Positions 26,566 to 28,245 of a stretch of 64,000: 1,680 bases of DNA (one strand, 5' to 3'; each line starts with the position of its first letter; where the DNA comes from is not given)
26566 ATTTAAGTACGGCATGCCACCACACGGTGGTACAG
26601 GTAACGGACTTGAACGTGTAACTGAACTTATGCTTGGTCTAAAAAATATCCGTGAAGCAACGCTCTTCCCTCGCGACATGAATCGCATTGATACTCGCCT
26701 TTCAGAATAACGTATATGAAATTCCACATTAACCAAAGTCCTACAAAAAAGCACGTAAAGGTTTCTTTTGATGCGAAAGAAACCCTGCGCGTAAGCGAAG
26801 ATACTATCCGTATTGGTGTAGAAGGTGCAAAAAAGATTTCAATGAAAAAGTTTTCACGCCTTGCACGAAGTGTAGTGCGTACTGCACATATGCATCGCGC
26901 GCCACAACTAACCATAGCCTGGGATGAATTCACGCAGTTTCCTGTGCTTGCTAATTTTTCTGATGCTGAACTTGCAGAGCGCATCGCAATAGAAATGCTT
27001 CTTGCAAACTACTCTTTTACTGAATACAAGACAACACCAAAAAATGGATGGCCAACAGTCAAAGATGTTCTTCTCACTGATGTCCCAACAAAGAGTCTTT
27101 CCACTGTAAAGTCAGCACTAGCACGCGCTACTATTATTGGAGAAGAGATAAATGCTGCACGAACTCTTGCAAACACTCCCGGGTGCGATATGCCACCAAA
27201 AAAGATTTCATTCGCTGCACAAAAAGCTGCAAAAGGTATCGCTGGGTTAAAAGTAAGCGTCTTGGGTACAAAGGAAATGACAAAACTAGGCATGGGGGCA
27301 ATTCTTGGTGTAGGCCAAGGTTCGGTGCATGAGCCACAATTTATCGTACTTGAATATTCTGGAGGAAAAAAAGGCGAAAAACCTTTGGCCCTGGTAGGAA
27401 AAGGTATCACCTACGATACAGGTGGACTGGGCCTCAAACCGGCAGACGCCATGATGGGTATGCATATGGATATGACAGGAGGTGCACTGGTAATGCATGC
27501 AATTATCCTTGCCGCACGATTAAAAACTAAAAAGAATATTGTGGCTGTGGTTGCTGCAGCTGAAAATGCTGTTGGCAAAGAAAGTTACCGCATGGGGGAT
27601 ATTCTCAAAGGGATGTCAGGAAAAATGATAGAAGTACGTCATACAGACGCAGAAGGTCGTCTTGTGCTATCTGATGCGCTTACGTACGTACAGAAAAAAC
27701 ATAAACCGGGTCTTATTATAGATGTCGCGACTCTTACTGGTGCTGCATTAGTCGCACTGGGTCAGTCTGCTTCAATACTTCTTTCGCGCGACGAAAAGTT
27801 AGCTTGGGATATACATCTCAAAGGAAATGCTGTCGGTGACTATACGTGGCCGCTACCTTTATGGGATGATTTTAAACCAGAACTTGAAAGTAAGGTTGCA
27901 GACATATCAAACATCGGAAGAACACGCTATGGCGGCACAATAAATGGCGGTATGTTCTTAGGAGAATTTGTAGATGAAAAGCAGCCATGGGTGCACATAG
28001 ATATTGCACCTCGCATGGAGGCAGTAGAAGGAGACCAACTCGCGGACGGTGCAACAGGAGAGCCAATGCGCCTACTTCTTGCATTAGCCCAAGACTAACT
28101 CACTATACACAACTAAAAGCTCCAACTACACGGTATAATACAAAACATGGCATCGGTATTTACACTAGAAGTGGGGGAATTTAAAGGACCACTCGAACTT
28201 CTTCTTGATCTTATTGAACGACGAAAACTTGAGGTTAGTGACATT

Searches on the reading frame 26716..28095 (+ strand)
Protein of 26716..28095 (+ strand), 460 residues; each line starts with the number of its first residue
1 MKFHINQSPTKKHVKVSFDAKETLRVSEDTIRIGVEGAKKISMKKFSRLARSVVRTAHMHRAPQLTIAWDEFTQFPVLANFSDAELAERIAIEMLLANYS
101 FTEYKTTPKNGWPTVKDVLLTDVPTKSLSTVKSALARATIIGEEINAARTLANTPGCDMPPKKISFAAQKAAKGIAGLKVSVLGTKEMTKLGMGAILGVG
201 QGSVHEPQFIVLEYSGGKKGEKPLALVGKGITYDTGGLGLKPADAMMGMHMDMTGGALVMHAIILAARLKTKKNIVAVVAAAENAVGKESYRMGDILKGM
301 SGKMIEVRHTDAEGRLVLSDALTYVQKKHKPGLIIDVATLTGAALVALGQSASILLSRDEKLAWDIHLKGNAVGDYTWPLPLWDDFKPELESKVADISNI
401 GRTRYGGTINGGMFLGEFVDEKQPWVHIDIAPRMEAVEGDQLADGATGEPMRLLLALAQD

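Call 61: search_protein_families(library=pfam, proteins=[window:26716-28095:+], max_evalue=0.001)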
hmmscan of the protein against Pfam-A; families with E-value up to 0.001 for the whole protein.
window:26716-28095:+ (460 aa): 2 families
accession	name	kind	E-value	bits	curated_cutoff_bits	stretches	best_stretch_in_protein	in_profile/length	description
PF00883.26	Peptidase_M17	-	5.3e-108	361.4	25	1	146-454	1-309/310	Cytosol aminopeptidase family, catalytic domain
PF02789.23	Peptidase_M17_N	-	0.00045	20.6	23.4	0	33-107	58-128/129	Cytosol aminopeptidase family, N-terminal domain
